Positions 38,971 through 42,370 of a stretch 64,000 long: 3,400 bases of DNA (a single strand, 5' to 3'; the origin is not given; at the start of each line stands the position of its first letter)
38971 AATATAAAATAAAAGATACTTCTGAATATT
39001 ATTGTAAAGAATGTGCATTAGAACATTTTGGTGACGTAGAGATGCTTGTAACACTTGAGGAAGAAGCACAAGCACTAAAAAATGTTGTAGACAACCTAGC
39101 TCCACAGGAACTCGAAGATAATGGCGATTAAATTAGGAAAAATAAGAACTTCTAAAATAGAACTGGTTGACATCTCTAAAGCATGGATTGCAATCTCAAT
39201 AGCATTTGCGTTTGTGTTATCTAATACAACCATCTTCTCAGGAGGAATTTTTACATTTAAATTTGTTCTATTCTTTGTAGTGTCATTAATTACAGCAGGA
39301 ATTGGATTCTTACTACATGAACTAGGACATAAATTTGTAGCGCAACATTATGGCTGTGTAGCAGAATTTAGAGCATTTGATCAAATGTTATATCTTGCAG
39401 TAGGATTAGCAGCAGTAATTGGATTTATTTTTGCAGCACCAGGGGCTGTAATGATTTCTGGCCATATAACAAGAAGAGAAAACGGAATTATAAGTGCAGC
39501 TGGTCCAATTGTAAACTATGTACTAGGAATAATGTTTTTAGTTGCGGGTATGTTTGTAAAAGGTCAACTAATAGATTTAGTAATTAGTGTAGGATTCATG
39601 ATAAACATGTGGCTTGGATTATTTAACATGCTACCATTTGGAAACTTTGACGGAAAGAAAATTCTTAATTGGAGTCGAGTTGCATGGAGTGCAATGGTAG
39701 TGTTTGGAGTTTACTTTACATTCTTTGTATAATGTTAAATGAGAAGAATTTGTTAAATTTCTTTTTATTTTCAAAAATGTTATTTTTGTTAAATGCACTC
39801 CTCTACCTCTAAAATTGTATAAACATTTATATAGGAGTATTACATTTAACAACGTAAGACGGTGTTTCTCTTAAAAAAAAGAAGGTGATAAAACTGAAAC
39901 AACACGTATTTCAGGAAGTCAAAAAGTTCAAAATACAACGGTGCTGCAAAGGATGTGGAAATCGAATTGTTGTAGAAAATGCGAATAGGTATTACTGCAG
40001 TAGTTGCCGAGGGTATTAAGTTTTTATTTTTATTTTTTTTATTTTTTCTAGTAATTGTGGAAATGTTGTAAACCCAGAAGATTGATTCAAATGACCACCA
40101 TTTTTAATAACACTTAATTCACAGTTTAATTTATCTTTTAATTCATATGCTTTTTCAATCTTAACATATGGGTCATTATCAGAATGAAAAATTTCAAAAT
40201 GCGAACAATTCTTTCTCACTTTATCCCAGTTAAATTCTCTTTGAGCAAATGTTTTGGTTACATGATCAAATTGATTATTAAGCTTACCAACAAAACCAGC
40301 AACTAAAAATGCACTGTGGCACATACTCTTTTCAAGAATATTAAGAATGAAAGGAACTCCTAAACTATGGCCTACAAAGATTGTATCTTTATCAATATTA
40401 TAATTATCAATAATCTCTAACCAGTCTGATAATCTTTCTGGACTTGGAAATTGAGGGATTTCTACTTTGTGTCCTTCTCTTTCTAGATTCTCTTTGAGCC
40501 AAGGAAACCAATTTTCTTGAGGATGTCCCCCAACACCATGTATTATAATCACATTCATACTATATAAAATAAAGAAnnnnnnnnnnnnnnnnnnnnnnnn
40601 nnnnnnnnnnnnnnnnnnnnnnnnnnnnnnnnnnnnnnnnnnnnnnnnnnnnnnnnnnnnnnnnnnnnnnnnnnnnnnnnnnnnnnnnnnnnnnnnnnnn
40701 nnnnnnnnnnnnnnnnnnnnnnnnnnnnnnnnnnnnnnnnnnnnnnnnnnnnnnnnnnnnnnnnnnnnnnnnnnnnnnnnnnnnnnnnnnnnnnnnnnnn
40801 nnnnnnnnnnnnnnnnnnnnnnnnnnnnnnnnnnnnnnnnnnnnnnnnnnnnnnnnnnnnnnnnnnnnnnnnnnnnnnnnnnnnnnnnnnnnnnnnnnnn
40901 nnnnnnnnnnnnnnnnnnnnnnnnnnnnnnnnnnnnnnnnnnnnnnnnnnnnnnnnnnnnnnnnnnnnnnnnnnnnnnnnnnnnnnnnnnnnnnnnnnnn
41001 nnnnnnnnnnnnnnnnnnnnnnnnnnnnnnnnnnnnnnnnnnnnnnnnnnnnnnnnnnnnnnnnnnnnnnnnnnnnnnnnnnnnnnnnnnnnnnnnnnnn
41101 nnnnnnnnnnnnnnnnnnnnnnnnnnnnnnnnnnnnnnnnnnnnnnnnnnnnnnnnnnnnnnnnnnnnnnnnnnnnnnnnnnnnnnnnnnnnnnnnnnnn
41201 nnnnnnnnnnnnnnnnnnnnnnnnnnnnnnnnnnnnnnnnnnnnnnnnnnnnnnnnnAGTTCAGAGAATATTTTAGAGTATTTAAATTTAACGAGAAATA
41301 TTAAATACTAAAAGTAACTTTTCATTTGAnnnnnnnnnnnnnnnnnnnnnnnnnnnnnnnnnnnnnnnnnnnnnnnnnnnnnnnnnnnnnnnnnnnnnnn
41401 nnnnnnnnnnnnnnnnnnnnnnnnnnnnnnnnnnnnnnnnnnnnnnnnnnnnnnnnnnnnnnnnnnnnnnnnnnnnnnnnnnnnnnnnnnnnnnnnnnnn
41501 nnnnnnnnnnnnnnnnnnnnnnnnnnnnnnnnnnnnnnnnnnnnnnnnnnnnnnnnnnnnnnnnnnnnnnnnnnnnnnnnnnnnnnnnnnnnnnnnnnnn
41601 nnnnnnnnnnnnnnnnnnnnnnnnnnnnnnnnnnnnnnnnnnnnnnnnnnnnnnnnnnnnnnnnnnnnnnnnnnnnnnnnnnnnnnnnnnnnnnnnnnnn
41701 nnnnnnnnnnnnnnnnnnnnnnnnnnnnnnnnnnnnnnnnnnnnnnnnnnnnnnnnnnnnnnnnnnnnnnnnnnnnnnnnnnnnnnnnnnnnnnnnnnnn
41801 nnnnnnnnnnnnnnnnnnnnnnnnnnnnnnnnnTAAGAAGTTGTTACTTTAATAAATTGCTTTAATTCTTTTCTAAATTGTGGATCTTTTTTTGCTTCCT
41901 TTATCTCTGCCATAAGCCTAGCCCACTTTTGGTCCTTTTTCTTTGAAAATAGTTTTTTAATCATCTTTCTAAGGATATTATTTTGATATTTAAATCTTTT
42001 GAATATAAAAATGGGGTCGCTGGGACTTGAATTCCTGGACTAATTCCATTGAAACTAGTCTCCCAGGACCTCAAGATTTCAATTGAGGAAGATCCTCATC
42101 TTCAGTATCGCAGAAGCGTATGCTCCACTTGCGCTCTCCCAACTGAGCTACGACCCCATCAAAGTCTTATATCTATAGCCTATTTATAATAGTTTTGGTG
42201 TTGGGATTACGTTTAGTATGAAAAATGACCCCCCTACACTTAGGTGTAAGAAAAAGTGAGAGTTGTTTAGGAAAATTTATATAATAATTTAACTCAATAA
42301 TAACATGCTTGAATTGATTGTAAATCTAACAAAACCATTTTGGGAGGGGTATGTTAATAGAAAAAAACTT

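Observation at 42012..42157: tRNA-Phe(GAA) apparently interrupted by three introns, two at non-canonical positions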

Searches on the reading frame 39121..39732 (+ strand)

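Call 10: search_protein_families(library=pfam, proteins=[window:39121-39732:+])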
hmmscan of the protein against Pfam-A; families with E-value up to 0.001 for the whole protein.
window:39121-39732:+ (203 aa): 1 family
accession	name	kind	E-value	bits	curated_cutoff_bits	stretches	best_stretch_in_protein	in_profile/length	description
PF02163.28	Peptidase_M50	-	1.6e-07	31.4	27.2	0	58-183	5-191/221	Peptidase family M50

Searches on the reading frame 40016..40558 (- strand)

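Call 8: search_protein_families(library=pfam, proteins=[window:40016-40558:-])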
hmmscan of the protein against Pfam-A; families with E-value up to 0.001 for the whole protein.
window:40016-40558:- (180 aa): 2 families
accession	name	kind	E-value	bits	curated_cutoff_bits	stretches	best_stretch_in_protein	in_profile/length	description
PF06821.19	Ser_hydrolase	-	1.1e-24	87.8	22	1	3-171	1-168/172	Serine hydrolase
PF00561.26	Abhydrolase_1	-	2.3e-07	31.2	25.8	0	123-160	204-242/245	alpha/beta hydrolase fold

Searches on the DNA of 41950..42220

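Call 21: search_rna_families(source=window, start=41950, end=42220, threshold=evalue, max_evalue=10, show_alignments=3)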
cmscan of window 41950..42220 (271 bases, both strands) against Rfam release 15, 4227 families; matches with E-value up to 10: 2.
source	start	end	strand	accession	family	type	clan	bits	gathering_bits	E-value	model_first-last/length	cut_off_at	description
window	42028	42142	-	RF02798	CssrA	Gene; sRNA;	-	14.5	93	1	1-111/111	no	Chromosome-encoded Shigella sRNA A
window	41971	42062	+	RF00437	HLE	Cis-reg;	-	12.6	60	4.1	1-130/130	no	Hairy RNA localisation element (HLE)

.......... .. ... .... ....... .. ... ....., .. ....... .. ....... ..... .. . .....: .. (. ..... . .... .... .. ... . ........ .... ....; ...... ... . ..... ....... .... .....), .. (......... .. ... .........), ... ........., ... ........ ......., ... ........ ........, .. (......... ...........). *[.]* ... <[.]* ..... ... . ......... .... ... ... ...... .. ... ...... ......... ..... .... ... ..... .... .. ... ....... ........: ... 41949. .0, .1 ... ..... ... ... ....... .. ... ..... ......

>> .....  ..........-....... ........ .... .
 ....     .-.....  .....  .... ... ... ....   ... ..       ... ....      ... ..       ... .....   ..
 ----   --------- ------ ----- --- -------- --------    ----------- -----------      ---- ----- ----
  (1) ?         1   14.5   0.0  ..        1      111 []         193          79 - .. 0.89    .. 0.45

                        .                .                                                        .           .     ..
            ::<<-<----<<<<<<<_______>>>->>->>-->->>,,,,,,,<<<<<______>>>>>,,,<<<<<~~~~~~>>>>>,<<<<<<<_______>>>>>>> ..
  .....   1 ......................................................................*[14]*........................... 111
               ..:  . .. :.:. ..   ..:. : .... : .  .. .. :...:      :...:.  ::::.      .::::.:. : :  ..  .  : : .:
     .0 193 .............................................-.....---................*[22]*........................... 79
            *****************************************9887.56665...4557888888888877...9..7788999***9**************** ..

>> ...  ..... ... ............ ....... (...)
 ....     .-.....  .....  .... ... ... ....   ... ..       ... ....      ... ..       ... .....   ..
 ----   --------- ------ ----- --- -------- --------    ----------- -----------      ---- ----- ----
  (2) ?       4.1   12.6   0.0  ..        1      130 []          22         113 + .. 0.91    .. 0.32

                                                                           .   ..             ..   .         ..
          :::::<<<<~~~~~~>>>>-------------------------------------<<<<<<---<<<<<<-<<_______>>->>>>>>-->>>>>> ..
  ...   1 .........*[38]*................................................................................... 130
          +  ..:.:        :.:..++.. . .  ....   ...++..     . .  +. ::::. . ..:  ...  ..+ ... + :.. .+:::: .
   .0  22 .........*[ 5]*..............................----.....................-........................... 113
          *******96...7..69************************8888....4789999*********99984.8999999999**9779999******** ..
